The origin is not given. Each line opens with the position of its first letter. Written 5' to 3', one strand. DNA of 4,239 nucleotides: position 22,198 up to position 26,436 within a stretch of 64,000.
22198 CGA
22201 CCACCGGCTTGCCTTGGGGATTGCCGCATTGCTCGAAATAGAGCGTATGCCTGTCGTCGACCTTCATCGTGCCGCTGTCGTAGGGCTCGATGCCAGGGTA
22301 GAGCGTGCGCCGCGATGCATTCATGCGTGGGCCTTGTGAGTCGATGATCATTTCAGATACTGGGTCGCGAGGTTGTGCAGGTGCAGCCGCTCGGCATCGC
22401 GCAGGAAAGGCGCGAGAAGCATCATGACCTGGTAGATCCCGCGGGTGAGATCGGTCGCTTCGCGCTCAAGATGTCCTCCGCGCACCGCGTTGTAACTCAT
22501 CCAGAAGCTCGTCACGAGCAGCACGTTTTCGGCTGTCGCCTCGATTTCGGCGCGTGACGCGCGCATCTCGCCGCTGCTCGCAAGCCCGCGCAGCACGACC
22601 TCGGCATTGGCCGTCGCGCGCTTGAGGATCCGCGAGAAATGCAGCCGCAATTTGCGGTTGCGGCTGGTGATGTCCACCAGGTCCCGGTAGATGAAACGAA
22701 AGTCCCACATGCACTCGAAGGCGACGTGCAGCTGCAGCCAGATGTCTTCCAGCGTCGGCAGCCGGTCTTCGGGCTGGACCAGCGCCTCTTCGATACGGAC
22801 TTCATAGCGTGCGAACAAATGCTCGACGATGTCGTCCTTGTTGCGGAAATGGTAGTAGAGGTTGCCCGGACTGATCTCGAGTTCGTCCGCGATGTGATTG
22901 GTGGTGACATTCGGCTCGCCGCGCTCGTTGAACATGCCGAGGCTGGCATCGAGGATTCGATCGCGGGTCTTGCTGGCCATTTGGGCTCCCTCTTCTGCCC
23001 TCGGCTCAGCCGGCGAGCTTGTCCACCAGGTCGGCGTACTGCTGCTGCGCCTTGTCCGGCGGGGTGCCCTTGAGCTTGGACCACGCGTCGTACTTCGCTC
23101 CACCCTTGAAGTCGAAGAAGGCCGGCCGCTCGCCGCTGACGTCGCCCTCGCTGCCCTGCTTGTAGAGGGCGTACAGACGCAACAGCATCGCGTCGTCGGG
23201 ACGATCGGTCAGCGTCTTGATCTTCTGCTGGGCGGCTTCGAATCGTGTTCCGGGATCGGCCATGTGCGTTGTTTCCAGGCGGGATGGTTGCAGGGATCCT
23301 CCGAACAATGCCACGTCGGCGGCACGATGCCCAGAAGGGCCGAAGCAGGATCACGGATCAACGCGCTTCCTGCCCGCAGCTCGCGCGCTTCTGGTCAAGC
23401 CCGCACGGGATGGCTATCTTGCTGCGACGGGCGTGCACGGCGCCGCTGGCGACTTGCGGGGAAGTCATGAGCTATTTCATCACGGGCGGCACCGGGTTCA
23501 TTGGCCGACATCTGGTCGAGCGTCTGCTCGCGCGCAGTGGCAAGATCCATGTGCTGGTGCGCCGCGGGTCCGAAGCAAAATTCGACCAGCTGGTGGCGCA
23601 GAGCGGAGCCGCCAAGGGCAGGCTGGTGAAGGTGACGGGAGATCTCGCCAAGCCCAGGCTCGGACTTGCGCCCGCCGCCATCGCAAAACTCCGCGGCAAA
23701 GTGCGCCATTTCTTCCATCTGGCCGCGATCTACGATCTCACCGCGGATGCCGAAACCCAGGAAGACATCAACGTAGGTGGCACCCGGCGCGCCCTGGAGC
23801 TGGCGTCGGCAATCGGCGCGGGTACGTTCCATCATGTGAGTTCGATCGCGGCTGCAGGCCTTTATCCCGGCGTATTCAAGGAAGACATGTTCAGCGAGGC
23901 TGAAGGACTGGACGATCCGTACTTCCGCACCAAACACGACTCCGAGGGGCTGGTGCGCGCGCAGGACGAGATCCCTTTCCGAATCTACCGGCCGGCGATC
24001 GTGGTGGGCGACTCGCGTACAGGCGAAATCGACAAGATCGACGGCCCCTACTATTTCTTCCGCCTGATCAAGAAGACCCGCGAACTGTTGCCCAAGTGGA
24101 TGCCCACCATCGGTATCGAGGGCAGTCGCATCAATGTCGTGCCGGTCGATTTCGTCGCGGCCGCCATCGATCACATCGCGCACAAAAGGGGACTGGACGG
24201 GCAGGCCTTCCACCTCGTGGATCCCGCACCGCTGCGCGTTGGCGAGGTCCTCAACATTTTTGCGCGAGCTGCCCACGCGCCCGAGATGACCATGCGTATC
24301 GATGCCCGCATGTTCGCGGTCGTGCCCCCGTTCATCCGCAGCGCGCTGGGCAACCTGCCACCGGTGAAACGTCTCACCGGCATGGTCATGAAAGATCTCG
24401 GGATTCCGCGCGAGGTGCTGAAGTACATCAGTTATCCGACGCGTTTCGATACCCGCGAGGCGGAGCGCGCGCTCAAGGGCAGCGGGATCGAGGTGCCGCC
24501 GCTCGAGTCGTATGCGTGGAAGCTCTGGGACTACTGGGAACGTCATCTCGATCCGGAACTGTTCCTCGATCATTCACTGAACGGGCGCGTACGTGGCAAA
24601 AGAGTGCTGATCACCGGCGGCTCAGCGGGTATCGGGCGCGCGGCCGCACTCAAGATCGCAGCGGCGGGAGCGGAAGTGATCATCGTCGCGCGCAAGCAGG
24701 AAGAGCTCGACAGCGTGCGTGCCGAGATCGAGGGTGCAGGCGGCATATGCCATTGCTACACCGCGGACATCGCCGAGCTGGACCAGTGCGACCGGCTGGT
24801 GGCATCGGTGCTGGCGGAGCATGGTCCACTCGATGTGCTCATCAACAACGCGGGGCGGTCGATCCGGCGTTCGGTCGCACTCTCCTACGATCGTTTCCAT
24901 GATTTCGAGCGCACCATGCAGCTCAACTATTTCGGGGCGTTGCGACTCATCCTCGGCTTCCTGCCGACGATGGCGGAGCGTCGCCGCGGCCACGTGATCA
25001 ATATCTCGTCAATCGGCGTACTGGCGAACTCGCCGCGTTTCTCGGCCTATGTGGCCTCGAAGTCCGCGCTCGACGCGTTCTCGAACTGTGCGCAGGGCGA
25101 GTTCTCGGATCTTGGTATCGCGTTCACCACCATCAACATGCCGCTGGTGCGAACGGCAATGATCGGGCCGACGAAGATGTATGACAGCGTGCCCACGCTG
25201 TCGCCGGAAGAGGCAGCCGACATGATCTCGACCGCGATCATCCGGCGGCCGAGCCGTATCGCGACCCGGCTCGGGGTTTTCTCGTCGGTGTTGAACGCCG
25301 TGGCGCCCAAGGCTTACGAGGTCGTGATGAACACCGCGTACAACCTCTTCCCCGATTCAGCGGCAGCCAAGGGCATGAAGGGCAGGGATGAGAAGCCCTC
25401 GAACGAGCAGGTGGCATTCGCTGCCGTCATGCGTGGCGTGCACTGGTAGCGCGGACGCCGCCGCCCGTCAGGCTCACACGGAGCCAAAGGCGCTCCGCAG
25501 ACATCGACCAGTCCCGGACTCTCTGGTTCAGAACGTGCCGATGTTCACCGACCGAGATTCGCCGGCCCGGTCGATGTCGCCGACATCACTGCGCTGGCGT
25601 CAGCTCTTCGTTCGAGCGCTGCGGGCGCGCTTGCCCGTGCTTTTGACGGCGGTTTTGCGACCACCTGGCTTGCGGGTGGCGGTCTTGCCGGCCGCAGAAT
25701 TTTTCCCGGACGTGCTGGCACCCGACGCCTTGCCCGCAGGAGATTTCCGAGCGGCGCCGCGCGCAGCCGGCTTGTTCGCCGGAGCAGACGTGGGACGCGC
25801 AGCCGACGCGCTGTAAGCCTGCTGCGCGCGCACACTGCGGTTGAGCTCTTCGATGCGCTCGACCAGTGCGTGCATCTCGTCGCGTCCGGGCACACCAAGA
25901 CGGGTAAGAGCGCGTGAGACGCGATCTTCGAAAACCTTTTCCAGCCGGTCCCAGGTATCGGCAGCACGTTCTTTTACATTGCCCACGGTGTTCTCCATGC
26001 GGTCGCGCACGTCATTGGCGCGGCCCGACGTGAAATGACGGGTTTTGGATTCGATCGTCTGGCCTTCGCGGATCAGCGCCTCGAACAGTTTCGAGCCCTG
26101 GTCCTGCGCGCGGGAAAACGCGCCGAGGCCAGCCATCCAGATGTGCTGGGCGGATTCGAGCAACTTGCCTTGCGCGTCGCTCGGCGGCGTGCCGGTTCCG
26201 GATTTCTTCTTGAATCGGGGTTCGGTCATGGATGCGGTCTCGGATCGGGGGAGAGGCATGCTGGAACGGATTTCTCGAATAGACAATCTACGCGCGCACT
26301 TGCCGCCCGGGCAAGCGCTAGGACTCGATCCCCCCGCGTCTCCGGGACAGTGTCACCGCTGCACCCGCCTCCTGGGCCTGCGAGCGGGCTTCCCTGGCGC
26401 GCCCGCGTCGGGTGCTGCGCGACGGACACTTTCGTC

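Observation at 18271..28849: pha-cluster-like locus rebuilt around wax-ester / neutral-lipid enzymes, with phasins but no PHA synthase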

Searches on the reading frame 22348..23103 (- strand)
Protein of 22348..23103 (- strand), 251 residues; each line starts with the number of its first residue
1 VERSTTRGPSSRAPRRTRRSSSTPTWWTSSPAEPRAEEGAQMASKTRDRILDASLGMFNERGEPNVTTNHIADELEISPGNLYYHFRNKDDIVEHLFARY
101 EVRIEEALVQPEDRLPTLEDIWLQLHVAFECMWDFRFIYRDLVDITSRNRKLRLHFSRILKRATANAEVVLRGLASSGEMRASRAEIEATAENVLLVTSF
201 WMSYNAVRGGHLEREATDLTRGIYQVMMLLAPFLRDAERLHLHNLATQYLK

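Call 3: search_protein_families(library=pfam, proteins=[window:22348-23103:-], max_evalue=0.01)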
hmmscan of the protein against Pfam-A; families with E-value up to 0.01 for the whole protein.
window:22348-23103:- (251 aa): 3 families
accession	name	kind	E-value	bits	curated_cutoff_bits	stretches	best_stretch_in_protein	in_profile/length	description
PF13972.11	TetR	-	2.9e-40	137.8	25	1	99-241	1-143/144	Bacterial transcriptional repressor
PF00440.29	TetR_N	-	1.1e-12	47.9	24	1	50-95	1-46/47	Bacterial regulatory proteins, tetR family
PF12840.13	HTH_20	-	0.0021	18.4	27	1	42-87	1-40/51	Helix-turn-helix domain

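Call 4: search_protein_families(library=ncbifam, proteins=[window:22348-23103:-], max_evalue=0.01)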
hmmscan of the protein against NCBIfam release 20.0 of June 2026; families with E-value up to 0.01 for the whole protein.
window:22348-23103:- (251 aa): 16 families
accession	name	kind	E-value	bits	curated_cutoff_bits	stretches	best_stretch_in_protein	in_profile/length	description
NF051852.1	efflux_TF_MtrR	exception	1.4e-12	47.9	280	1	43-130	8-93/205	multidrug efflux system transcriptional repressor MtrR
NF041196.1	ScbR_bind_reg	equivalog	5.9e-11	42.9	150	1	43-122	4-84/191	ScbR family autoregulator-binding transcription factor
NF007949.0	PRK10668.1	equivalog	1e-10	41.5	271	1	39-107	5-73/216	multidrug efflux transporter transcriptional repressor AcrR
NF007430.0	PRK09975.1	equivalog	1.6e-08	34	274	1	40-99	6-65/220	acrEF/envCD operon transcriptional regulator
NF010319.1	PRK13756.1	equivalog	8.3e-08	32.3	265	1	46-96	3-53/199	tetracycline resistance transcriptional repressor TetR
NF007015.0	PRK09480.1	equivalog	2e-06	27.5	120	1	42-101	7-66/197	nucleoid occlusion factor SlmA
NF051457.1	acryl_TF_AcuR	equivalog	2e-06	27.3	247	1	38-223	10-196/204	acrylate utilization transcriptional regulator AcuR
TIGR03384.1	betaine_BetI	equivalog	4.4e-06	26.5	201.3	1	41-104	4-67/189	choline-binding transcriptional repressor BetI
NF037937.1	septum_RefZ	equivalog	7.4e-06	26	180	1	47-100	1-54/195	forespore capture DNA-binding protein RefZ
NF053878.1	FATransRegFadRBac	equivalog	2.6e-05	24.1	200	1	48-165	6-125/190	fatty acid metabolism transcriptional regulator FadR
NF053516.1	TranRepPrsAVib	equivalog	4.4e-05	23.4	300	1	43-119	4-80/208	TetR family transcriptional repressor PsrA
TIGR03968.1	mycofact_TetR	equivalog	4.9e-05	23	224.9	1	42-121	6-85/190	mycofactocin system transcriptional regulator MftR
NF001978.0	PRK00767.1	equivalog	5.1e-05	23.2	118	1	42-96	6-60/197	transcriptional regulator BetI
NF050111.1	TransRegSACE7040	equivalog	0.00014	21.8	250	1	46-149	2-102/186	SACE_7040 family transcriptional regulator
TIGR03613.1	RutR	equivalog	0.00092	19.1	368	1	43-92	6-55/202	pyrimidine utilization regulatory protein R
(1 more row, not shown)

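Call 58: find_homologous_proteins(query=window:22351-22980:-, max_evalue=1e-10)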
Query window:22351-22980:- (210 aa): 7886 proteins with E <= 1e-10 among 8000 candidates; the best 120 are listed.
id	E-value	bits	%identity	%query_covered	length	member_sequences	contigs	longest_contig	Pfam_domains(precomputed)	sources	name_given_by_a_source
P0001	1.2e-134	464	100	100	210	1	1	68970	PF13972.12,PF00440.30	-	-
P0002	3.2e-124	430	91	100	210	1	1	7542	PF13972.12,PF00440.30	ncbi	-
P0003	1.6e-123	428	92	100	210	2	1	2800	PF13972.12,PF00440.30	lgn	-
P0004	3.1e-121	421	89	100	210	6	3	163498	PF13972.12,PF00440.30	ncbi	-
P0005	3.2e-116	404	93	93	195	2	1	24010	PF13972.12,PF00440.30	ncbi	-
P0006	2.2e-106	372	78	100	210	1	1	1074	PF13972.12,PF00440.30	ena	-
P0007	2.5e-105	369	80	100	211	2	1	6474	PF13972.12,PF00440.30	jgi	jgi:AcrR family transcriptional regulator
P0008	4.6e-105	368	76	99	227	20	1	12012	PF13972.12,PF00440.30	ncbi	-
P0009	6.4e-105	367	77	100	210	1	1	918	PF13972.12,PF00440.30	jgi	jgi:AcrR family transcriptional regulator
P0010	1.2e-104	367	79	99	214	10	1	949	PF13972.12,PF00440.30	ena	-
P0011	1.4e-104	366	77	100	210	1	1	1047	PF13972.12,PF00440.30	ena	-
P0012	1.8e-104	366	78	100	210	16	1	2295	PF13972.12,PF00440.30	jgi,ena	-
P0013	1.9e-104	366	77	100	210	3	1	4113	PF13972.12,PF00440.30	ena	-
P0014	2.5e-104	365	76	98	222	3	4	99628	PF13972.12,PF00440.30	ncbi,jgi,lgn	jgi:AcrR family transcriptional regulator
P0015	2.5e-104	365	77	100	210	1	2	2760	PF13972.12,PF00440.30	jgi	jgi:AcrR family transcriptional regulator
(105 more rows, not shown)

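Call 68: search_solved_structures(query=window:22351-22980:-, max_evalue=0.001)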
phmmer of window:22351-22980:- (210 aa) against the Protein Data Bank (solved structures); distinct sequences matched with E-value up to 0.001: 88 (the best 60 are shown).
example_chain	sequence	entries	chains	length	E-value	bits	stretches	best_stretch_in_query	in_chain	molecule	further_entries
3nnr_A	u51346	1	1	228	2.7e-41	144.9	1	1-199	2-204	Transcriptional regulator, TetR family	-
3rh2_A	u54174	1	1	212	1.4e-36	129.6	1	3-192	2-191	Hypothetical TetR-like transcriptional regulator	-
7w2o_C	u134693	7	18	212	1.3e-07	35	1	6-72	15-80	Probable transcriptional regulator | TetR family transcriptional regulator | Putative transcriptional regulator, TetR family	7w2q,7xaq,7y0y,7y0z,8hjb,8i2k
8sua_A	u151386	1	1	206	1.4e-07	34.9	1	5-75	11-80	DarR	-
8svd_A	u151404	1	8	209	1.4e-07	34.9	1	5-75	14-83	DarR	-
5e57_A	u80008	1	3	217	5.2e-07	33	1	5-57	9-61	Transcription regulator AmtR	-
3c07_A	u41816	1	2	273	5.4e-07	33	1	3-87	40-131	Putative tetR-family transcriptional regulator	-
8t5y_A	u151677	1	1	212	8.7e-07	32.3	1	3-65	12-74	DarR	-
8suk_A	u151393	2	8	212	8.7e-07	32.3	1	3-65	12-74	DarR | TetR/AcrR family transcriptional regulator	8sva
2eh3_A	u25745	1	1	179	1.3e-06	31.7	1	5-118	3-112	Transcriptional regulator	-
3lhq_A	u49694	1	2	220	1.4e-06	31.7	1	2-81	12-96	AcrAB operon repressor (TetR/AcrR family)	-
6of0_A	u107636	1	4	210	1.6e-06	31.5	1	2-69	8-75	HTH-type transcriptional regulator MtrR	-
7jnp_A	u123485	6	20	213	1.6e-06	31.4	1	2-69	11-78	HTH-type transcriptional regulator MtrR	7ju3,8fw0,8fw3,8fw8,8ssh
3mvp_A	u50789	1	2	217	1.7e-06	31.3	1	4-60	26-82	TetR/AcrR transcriptional regulator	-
6srn_A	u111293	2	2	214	2.1e-06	31.1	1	3-94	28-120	TetR family transcriptional regulator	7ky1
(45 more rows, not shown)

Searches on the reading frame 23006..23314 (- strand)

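Call 3: search_protein_families(library=pfam, proteins=[window:23006-23314:-], max_evalue=0.01)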
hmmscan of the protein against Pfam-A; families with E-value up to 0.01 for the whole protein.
window:23006-23314:- (102 aa): 1 family
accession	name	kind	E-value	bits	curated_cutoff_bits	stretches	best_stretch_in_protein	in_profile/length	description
PF00887.24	ACBP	-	5.5e-26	91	28.3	1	24-97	3-76/76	Acyl CoA binding protein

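Call 4: search_protein_families(library=ncbifam, proteins=[window:23006-23314:-], max_evalue=0.01)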
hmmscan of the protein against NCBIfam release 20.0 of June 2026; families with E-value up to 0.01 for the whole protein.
window:23006-23314:- (102 aa): 0 families

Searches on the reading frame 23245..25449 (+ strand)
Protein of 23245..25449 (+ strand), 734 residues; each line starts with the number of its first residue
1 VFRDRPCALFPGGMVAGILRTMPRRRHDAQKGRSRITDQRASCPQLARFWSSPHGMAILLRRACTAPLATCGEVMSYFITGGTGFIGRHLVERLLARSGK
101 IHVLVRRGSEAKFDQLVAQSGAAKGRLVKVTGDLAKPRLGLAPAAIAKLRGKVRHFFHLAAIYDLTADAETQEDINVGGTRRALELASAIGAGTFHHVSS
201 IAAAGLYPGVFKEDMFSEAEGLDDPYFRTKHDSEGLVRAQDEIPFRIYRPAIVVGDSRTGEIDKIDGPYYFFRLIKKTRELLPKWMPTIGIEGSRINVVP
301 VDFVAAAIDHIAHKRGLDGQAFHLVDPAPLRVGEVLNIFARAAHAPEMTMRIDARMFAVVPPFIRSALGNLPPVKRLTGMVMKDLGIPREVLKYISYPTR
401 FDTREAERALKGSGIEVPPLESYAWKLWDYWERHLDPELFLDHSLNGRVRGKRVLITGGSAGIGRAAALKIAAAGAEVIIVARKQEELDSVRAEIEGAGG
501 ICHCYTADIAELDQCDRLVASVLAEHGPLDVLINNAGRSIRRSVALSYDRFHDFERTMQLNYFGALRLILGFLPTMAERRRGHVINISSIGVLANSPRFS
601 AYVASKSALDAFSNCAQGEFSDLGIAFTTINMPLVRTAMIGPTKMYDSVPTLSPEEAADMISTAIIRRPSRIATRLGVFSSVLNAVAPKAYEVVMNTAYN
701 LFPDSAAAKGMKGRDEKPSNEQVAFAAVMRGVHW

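Call 3: search_protein_families(library=pfam, proteins=[window:23245-25449:+], max_evalue=0.01)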
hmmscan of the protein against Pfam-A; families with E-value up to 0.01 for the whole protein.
window:23245-25449:+ (734 aa): 11 families
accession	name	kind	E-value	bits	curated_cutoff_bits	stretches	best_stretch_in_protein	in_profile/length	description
PF00106.31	adh_short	-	7.1e-51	172.9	26.6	1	452-641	1-188/195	short chain dehydrogenase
PF07993.18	NAD_binding_4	-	4.2e-48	164.2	20.1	1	79-308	1-258/258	Male sterility protein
PF13561.12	adh_short_C2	-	2e-27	96.8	27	1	461-644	6-185/236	Enoyl-(Acyl carrier protein) reductase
PF01370.27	Epimerase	-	4.3e-23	82.4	20.9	2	78-257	2-176/240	NAD dependent epimerase/dehydratase family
PF08659.16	KR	-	1.4e-18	67.9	22.6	2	454-616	3-163/180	KR domain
PF16363.11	GDP_Man_Dehyd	-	9.3e-13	48.8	27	1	78-203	1-132/332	GDP-mannose 4,6 dehydratase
PF01073.25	3Beta_HSD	-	8.8e-10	38.5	22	1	79-242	2-162/280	3-beta hydroxysteroid dehydrogenase/isomerase family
PF13460.12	NAD_binding_10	-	2.7e-07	31.1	27.2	1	81-259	1-152/184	NAD(P)H-binding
PF02719.21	Polysacc_synt_2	-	2.7e-05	24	20.2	0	78-200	2-128/293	Polysaccharide biosynthesis protein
PF03807.23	F420_oxidored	-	0.00041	21.3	21.6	0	460-517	7-62/94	NADP oxidoreductase coenzyme F420-dependent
PF03435.24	Sacchrp_dh_NADP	-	0.00065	20.5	25.1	0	455-537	2-77/129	Saccharopine dehydrogenase NADP binding domain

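Call 4: search_protein_families(library=ncbifam, proteins=[window:23245-25449:+], max_evalue=0.01)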
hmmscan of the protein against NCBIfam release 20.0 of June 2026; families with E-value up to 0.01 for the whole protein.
window:23245-25449:+ (734 aa): 242 families (the best 25 are shown)
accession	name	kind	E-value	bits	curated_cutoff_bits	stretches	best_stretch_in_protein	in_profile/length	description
NF005539.0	PRK07201.1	equivalog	2.8e-294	977.9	549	1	75-734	1-657/657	SDR family oxidoreductase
NF004521.0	PRK05866.1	equivalog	4e-96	321.6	368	1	448-697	37-287/294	SDR family oxidoreductase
NF004825.0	PRK06181.1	equivalog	3.4e-45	154.4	215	1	449-698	4-262/268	SDR family oxidoreductase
NF005672.0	PRK07454.1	equivalog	1.1e-41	142.6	234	1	452-664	7-220/241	SDR family oxidoreductase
NF004824.0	PRK06180.1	subfamily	1.4e-39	136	298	1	452-642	5-190/279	oxidoreductase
NF005878.0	PRK07825.1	subfamily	3.1e-39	135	287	1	448-694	6-248/278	short chain dehydrogenase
NF005495.0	PRK07109.1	subfamily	1.5e-38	132.9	264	1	449-694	6-258/334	SDR family oxidoreductase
NF004514.1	PRK05855.1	equivalog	2.7e-38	131.9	455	1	446-646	308-507/578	SDR family oxidoreductase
NF005559.1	PRK07231.1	subfamily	3.9e-38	131.3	215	1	449-647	2-196/249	glucose 1-dehydrogenase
TIGR01746.1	Thioester-redct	subfamily_domain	7.6e-37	127.4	213.35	1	78-342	3-280/371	thioester reductase domain-containing protein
NF005806.0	PRK07666.1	equivalog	7.9e-36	123.5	286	1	449-665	5-221/239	3-ketoacyl-ACP reductase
NF004526.0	PRK05872.1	subfamily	9.4e-36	123.4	276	1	447-721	6-292/297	short-chain dehydrogenase/reductase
NF009466.0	PRK12826.1-2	subfamily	1e-34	120.1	222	1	452-674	4-220/248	3-oxoacyl-ACP reductase FabG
NF005437.0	PRK07024.1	equivalog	2e-34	119.2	266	1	452-698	5-250/259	SDR family oxidoreductase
TIGR01963.1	PHB_DH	subfamily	9.7e-34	116.8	307.05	1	452-640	2-188/255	3-hydroxybutyrate dehydrogenase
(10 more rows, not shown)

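Call 10: find_related_loci(query=window:23467-25449:+, collection=genome_contigs, flank=10000)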
Query window:23467-25449:+ (660 aa) in genome_contigs; peptide patterns used: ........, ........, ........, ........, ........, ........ (x = any residue, [..] = any of these).
600 stretches matched a pattern (row limit reached: there are more); 596 encode a relative of the query (tblastn E <= 1e-3); the best 80 are kept; 80 distinct loci.
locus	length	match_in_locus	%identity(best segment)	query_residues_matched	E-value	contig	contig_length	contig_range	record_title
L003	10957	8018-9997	90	1-660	0e+0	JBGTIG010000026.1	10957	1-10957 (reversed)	MAG: Lysobacterales bacterium isolate JTS-RE259 k141_7839426, whole genome shotgun sequence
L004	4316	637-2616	88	1-660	0e+0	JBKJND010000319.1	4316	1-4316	MAG: Ahniellaceae bacterium isolate ant_bin.355 k117_5285675, whole genome shotgun sequence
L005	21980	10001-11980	87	1-660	0e+0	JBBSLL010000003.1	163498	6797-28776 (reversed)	MAG: Lysobacterales bacterium isolate metawrap_LS4_65 metawrap_LS4_65_K_864510_L_163498_cov_22.4425, whole genome shotgu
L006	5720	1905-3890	76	1-660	0e+0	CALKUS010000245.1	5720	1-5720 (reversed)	MAG TPA_asm: uncultured proteobacterium isolate SRR6231182_bin.62_CONCOCT_v1.1_MAG genome assembly, contig: ERZ650268.68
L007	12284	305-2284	76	1-660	0e+0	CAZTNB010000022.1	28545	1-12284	MAG TPA_asm: uncultured Gammaproteobacteria bacterium isolate SRP342105_co3_209 genome assembly, contig: NODE_1160_lengt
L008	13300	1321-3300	73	1-660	0e+0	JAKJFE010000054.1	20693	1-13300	MAG: Proteobacteria bacterium isolate UR.bin165 UR_contig_6378, whole genome shotgun sequence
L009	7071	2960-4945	71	1-660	0e+0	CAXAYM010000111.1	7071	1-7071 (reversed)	MAG TPA_asm: uncultured Arenimonas sp. isolate ERR594384_binner12_Refined_6 genome assembly, contig: ERZ2772531.2141, wh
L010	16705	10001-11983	71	1-660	0e+0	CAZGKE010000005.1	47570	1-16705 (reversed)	MAG TPA_asm: uncultured Gammaproteobacteria bacterium isolate SRP072547_co1_403 genome assembly, contig: NODE_744_length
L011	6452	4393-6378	73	1-660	0e+0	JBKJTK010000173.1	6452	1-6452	MAG: Chiayiivirga sp. isolate ant_bin.615 k117_5261563, whole genome shotgun sequence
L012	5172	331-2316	70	1-660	0e+0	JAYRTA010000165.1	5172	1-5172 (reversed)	MAG: Arenimonas sp. isolate NJ_NJASGE1bin.27 NODE_8735_length_5172_cov_1.550446, whole genome shotgun sequence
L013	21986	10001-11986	71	1-660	0e+0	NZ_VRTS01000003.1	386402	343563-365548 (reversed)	Alkalisalibacterium limincola strain Alg18-2.2 NODE_3_length_386402_cov_27.1604_ID_5, whole genome shotgun sequence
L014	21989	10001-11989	71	1-660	0e+0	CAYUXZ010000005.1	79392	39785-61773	MAG TPA_asm: uncultured Gammaproteobacteria bacterium isolate SRP273308_co1_252 genome assembly, contig: NODE_328_length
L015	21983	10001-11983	72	1-660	0e+0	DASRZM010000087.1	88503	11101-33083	MAG TPA_asm: Lysobacteraceae bacterium isolate SMAG_U14470 k141_3558653, whole genome shotgun sequence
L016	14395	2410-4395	70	1-660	0e+0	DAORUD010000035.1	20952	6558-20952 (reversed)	MAG TPA_asm: Arenimonas sp. isolate AMR_MDS_5274 NODE_2115_length_20952_cov_6.686319, whole genome shotgun sequence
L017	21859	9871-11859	73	1-660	0e+0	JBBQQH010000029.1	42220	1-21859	MAG: Lysobacterales bacterium isolate Co_metawrap_1568 Cmw_1568_k141_4861180_length_42220_cov_15.0000, whole genome shot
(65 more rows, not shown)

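Call 57: search_solved_structures(query=window:23467-25446:+, max_evalue=1e-10)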
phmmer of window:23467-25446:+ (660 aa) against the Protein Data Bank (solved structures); distinct sequences matched with E-value up to 1e-10: 392 (the best 60 are shown).
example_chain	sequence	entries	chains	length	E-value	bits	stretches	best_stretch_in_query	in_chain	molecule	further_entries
3woh_A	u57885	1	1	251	3.1e-25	92.3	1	373-577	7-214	SiaM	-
3m1a_A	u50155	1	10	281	7.6e-25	91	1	378-574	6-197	Putative dehydrogenase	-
3rkr_A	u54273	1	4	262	2.1e-24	89.5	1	373-589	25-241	Short chain oxidoreductase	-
3tfo_A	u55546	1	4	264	3.3e-24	88.9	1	376-579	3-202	putative 3-oxoacyl-(acyl-carrier-protein) reductase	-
2et6_A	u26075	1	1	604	1.5e-23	86.7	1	375-543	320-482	(3R)-hydroxyacyl-CoA dehydrogenase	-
2jah_A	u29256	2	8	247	6.2e-23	84.7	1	375-563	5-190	CLAVULANIC ACID DEHYDROGENASE | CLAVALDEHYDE DEHYDROGENASE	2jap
1xhl_A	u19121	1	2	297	1.3e-22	83.7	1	372-570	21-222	Short-chain dehydrogenase/reductase family member (5L265), putative Tropinone Reductase-II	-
4weo_A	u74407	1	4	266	2.2e-22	82.9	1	369-565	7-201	Putative acetoin(Diacetyl) reductase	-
4rzh_A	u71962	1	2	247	6.7e-22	81.3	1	379-565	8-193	3-oxoacyl-[acyl-carrier protein] reductase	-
6le3_E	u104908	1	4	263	1.2e-21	80.4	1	375-557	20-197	Gluconate 5-dehydrogenase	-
4dml_A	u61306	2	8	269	3.3e-21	78.9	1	379-586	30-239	3-oxoacyl-[acyl-carrier-protein] reductase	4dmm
3ucx_A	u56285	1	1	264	4.2e-21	78.6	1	370-556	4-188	Short chain dehydrogenase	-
4fgs_A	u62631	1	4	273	4.7e-21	78.4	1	368-559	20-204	Probable dehydrogenase protein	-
6nj7_A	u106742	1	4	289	1.1e-20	77.2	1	374-626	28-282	Corticosteroid 11-beta-dehydrogenase isozyme 1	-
4z0t_A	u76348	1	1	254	1.4e-20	76.9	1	369-586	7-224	Oxidoreductase, short-chain dehydrogenase/reductase family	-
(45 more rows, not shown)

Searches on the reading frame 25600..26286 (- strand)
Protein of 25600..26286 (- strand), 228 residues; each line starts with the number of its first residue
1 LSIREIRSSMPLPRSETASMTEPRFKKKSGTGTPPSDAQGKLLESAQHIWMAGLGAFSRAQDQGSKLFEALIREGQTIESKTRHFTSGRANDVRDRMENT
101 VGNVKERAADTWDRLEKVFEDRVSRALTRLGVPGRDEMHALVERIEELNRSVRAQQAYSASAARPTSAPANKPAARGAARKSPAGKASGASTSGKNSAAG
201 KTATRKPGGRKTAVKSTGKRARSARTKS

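Call 3: search_protein_families(library=pfam, proteins=[window:25600-26286:-], max_evalue=0.01)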
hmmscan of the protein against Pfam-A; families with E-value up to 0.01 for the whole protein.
window:25600-26286:- (228 aa): 2 families
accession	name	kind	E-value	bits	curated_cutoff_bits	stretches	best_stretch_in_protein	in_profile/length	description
PF05597.16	Phasin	-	2.1e-42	144.6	28.8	1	38-155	7-124/126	Poly(hydroxyalcanoate) granule associated protein (phasin)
PF09712.15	PHA_synth_III_E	-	0.0034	17.1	25.7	0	125-154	280-309/311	Poly(R)-hydroxyalkanoic acid synthase subunit (PHA_synth_III_E)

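Call 4: search_protein_families(library=ncbifam, proteins=[window:25600-26286:-], max_evalue=0.01)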
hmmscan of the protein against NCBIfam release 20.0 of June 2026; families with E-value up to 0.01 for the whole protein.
window:25600-26286:- (228 aa): 4 families
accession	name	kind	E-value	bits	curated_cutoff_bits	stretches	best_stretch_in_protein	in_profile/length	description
TIGR01837.1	PHA_granule_1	subfamily_domain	2.3e-31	108.3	94.7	1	41-155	1-115/118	poly(hydroxyalkanoate) granule-associated protein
NF047773.1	phas_rel_Lepto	domain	0.00046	19.9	35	1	45-84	3-49/68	phasin-related domain-containing protein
NF011492.0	PRK14900.1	equivalog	0.00053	18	1783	1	98-221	910-1038/1044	valine--tRNA ligase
TIGR01834.1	PHA_synth_III_E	subfamily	0.0024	17.5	154.95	1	109-160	266-317/324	class III poly(R)-hydroxyalkanoic acid synthase subunit PhaE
